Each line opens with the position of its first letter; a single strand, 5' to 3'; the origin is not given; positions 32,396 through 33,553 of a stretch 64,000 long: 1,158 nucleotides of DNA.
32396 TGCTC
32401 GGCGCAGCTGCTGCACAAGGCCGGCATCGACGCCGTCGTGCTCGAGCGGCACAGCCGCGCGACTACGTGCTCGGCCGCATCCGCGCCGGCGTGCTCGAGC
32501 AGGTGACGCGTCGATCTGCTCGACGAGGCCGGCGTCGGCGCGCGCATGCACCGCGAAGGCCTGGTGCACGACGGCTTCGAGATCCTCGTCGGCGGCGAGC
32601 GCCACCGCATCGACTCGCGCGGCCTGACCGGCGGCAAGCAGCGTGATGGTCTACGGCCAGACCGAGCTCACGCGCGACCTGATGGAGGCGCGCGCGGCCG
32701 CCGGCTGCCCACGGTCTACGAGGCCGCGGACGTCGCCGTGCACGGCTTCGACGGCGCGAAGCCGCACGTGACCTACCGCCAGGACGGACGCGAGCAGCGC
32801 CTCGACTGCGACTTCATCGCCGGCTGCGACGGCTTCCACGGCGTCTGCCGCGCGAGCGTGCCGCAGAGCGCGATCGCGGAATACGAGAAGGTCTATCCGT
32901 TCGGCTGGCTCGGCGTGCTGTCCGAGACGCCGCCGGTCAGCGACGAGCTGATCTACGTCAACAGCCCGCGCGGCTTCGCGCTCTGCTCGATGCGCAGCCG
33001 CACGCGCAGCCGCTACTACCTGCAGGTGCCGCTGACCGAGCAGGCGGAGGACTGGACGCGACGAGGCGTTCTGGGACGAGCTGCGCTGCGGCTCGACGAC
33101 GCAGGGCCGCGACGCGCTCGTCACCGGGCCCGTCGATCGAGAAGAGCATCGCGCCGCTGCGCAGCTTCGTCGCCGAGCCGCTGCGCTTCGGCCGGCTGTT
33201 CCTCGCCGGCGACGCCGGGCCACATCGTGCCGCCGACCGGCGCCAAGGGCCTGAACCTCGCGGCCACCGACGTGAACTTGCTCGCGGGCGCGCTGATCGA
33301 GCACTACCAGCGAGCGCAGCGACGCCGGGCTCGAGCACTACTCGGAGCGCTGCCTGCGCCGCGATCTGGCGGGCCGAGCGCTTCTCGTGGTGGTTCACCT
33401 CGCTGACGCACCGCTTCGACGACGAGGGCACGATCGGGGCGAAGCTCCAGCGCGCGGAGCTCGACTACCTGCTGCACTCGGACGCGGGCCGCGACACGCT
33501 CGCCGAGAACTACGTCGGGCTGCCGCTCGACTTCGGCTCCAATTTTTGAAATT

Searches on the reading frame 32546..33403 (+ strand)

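Call 45: search_protein_families(library=pfam, proteins=[window:32546-33403:+], max_evalue=0.001)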
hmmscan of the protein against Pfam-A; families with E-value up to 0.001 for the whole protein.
window:32546-33403:+ (286 aa): 1 family
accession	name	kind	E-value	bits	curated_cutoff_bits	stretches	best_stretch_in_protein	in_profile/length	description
PF01494.25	FAD_binding_3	-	2.1e-33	116.5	22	1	2-259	63-328/349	FAD binding domain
